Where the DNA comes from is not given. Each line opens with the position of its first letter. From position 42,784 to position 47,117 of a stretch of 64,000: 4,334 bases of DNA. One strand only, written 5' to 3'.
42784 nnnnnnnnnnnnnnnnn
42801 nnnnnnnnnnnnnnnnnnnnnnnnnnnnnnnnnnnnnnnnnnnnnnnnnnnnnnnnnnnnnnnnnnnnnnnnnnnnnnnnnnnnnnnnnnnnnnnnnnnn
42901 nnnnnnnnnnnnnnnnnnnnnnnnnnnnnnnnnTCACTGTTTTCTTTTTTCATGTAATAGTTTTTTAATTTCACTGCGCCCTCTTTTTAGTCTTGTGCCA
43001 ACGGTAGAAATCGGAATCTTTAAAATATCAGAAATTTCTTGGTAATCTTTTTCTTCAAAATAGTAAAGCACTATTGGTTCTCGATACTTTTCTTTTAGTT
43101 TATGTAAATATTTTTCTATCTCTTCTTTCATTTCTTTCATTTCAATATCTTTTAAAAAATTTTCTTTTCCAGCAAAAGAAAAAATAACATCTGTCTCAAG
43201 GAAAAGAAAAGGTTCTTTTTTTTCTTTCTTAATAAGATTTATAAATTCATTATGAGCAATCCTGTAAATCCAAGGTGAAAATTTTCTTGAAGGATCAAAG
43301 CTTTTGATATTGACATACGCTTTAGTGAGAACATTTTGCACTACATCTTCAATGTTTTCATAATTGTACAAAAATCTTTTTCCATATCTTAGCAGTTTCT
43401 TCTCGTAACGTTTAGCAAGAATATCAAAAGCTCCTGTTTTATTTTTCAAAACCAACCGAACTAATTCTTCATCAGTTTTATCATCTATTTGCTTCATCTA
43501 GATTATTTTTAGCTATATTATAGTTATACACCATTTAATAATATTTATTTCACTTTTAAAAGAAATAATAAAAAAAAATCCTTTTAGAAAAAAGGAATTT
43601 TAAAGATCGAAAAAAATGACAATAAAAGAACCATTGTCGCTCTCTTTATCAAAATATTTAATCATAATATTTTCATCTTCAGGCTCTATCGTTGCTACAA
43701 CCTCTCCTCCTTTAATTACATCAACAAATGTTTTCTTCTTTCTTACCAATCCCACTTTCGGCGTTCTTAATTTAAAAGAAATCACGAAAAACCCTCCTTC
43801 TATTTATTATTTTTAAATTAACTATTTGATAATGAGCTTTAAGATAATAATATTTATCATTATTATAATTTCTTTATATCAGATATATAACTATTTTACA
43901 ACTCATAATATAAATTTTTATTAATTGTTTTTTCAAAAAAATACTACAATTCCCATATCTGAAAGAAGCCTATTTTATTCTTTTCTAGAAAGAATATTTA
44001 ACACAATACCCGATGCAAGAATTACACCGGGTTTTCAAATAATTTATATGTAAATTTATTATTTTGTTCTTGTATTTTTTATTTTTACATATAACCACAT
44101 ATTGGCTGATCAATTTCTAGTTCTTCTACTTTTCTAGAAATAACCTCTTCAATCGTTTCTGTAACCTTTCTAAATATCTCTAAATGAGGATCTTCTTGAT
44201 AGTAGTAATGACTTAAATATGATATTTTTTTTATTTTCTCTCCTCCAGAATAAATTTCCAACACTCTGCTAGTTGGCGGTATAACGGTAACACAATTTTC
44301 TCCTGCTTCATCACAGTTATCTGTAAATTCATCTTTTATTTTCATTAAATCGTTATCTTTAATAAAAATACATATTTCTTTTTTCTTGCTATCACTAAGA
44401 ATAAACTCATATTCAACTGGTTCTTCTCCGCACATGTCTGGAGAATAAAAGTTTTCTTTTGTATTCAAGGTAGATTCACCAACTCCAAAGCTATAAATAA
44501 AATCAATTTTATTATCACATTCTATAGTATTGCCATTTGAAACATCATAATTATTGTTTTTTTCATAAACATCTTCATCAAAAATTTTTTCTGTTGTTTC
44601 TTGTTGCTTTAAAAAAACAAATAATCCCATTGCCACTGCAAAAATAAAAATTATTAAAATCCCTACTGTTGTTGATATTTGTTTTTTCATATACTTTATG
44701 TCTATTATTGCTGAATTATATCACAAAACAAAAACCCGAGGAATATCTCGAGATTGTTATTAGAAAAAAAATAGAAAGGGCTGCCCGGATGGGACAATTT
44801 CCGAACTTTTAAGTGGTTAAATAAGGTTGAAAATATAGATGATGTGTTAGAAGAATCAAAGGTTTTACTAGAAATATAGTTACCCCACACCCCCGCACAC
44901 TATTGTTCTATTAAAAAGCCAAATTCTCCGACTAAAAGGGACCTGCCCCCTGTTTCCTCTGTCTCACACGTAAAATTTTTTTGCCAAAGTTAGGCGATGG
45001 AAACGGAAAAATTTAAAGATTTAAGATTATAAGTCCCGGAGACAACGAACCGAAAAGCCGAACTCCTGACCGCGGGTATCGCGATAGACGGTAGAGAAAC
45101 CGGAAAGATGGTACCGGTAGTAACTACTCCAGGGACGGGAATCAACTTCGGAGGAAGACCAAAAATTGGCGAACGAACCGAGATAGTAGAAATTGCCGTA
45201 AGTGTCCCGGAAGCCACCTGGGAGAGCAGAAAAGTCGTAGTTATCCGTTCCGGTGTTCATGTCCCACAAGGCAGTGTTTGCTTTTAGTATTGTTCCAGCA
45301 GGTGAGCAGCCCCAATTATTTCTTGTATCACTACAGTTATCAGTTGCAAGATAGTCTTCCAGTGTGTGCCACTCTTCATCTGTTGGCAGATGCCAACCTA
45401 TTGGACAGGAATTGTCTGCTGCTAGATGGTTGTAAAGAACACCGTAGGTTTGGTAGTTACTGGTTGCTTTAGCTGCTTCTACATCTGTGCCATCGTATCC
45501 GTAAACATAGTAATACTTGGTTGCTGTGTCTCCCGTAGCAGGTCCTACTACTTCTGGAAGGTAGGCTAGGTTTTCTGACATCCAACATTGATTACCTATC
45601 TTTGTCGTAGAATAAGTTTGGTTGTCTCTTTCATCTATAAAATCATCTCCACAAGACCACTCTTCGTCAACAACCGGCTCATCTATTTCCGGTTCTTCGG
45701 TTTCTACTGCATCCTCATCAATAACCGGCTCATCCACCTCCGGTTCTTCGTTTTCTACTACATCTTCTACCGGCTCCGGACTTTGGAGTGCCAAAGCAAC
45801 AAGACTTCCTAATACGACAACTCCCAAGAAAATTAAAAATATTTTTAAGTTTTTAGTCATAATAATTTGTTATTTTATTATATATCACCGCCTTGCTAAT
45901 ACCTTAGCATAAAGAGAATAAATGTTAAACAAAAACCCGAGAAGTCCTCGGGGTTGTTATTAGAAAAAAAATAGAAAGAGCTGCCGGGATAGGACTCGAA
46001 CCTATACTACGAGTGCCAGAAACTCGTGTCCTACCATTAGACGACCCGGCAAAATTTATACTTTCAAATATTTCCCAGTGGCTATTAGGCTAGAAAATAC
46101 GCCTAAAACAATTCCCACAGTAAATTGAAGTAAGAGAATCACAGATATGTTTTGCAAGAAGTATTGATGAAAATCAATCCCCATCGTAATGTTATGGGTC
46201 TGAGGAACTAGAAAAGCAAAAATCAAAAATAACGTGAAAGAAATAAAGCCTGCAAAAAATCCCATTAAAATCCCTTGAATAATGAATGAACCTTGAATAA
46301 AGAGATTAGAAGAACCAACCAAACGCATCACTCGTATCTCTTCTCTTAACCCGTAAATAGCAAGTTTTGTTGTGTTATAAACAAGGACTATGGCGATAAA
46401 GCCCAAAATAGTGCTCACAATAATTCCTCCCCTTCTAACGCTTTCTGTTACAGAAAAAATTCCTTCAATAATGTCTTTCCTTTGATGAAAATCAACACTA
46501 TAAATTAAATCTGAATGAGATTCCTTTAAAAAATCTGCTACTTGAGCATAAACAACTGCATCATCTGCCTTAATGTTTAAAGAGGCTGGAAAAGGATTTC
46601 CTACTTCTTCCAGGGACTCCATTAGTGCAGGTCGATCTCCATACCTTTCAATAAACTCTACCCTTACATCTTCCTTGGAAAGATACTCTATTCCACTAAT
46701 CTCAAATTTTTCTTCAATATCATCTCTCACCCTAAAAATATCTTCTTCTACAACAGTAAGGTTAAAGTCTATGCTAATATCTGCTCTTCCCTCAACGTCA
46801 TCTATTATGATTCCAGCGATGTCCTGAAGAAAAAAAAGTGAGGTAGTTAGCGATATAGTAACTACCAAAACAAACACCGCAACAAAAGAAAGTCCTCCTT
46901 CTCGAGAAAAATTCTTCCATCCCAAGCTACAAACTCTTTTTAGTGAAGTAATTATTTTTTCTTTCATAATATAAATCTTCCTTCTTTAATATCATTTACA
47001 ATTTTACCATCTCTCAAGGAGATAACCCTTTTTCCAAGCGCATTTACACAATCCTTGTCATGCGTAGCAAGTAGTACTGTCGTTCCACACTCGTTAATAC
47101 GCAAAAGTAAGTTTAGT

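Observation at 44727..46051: GC-rich FISUMP gene bracketed by direct repeats exactly 1200 nt apart, one containing the tRNA-Gln 3' end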

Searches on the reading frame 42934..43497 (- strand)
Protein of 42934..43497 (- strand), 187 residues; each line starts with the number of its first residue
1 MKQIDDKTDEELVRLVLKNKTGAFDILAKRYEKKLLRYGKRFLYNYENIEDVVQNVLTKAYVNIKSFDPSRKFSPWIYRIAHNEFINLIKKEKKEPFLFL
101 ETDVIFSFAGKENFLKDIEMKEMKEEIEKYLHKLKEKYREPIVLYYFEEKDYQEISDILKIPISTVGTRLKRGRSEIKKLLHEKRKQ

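Call 8: search_protein_families(library=pfam, proteins=[window:42934-43497:-], max_evalue=0.01)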
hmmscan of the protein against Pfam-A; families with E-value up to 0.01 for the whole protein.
window:42934-43497:- (187 aa): 5 families
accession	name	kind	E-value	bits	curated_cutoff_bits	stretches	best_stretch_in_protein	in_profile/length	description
PF04542.20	Sigma70_r2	-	3.2e-16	59.3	24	1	27-94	1-70/71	Sigma-70 region 2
PF08281.18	Sigma70_r4_2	-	1.9e-14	53.4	25.7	1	125-175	2-52/54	Sigma-70, region 4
PF04545.22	Sigma70_r4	-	1.3e-08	34.6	24.1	1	131-179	2-50/50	Sigma-70, region 4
PF25787.1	HTH_SB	-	0.0039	17.4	43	0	136-168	9-41/53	Sleeping Beauty transposase HTH domain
PF00306.32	ATP-synt_ab_C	-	0.0041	17.9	27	1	86-140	47-100/126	ATP synthase alpha/beta chain, C terminal domain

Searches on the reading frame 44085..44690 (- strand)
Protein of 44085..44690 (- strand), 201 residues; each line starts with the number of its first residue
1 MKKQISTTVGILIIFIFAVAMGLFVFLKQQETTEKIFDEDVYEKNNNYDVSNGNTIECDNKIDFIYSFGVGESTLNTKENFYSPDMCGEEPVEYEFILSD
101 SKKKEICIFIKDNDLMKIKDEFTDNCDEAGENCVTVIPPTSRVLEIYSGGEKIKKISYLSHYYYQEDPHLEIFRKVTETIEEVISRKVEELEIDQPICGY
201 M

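Call 8: search_protein_families(library=pfam, proteins=[window:44085-44690:-], max_evalue=0.01)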
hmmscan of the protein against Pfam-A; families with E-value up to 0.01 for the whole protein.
window:44085-44690:- (201 aa): 0 families

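Call 87: search_protein_families(library=ncbifam, proteins=[window:44085-44690:-], max_evalue=1)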
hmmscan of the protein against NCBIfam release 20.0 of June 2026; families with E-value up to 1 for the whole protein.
window:44085-44690:- (201 aa): 1 family
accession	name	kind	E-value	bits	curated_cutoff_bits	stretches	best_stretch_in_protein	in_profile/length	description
NF046074.1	UpsB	equivalog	0.042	13.9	70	1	11-77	11-77/126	pilin subunit UpsB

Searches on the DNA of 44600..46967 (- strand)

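Call 40: search_rna_families(source=window, start=44600, end=46100, threshold=evalue, max_evalue=1)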
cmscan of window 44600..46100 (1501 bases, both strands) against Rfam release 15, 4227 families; matches with E-value up to 1: 3.
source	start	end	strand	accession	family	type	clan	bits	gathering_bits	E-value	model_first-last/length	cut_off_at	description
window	45981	46051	-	RF00005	tRNA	Gene; tRNA;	CL00001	60.4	29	3.1e-12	1-71/71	no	tRNA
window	45071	45091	+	RF01109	SBRMV1_UPD-PKd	Cis-reg;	-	23.2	33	0.19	1-21/21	no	Pseudoknot of upstream pseudoknot domain (UPD) of the 3'UTR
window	45272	45314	+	RF00066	U7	Gene; snRNA;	-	18.2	34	0.47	1-62/62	no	U7 small nuclear RNA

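Call 62: search_dna_similar(query=window:44700-46051:-, collection=phages, mode=distant, max_rows=8)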
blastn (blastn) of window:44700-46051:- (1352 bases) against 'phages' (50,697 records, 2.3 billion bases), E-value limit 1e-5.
No match.

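Call 63: search_dna_similar(query=window:44700-46051:-, collection=plasmids, mode=distant, max_rows=8)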
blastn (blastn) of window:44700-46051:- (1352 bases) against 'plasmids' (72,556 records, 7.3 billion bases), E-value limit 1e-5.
No match.

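Call 96: search_rna_families(sources=[L001, L002, L003, L005, L011, L029], threshold=evalue, max_evalue=0.1)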
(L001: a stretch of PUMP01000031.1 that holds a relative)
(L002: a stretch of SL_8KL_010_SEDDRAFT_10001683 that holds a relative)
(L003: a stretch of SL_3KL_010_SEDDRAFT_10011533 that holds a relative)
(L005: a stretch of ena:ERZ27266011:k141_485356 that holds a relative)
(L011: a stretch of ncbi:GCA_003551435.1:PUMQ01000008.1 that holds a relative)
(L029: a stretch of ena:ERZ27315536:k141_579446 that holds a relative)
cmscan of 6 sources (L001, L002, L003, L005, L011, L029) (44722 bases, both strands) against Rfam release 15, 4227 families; matches with E-value up to 0.1: 12.
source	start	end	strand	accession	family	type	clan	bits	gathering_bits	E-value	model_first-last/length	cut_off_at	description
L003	3452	3523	+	RF00005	tRNA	Gene; tRNA;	CL00001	71.9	29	6.6e-14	1-71/71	no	tRNA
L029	3135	3206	+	RF00005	tRNA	Gene; tRNA;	CL00001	71.9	29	6.8e-14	1-71/71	no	tRNA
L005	3095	3166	+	RF00005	tRNA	Gene; tRNA;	CL00001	71.5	29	8.4e-14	1-71/71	no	tRNA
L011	3146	3217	+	RF00005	tRNA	Gene; tRNA;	CL00001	71.2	29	9.9e-14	1-71/71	no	tRNA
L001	1147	1218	+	RF00005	tRNA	Gene; tRNA;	CL00001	68.2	29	6.6e-13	1-71/71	no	tRNA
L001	1064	1134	+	RF00005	tRNA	Gene; tRNA;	CL00001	66.5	29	2e-12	1-71/71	no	tRNA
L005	5914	5984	+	RF00005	tRNA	Gene; tRNA;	CL00001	61.7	29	4.3e-11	1-71/71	no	tRNA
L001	3945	4015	+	RF00005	tRNA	Gene; tRNA;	CL00001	60.2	29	1.1e-10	1-71/71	no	tRNA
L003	6264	6334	+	RF00005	tRNA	Gene; tRNA;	CL00001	60.2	29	1.1e-10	1-71/71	no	tRNA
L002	2916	2986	-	RF00005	tRNA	Gene; tRNA;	CL00001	59.6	29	1.6e-10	1-71/71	no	tRNA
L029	5915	5985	+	RF00005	tRNA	Gene; tRNA;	CL00001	59.5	29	1.7e-10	1-71/71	no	tRNA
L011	5916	5986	+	RF00005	tRNA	Gene; tRNA;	CL00001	59.1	29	2.2e-10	1-71/71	no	tRNA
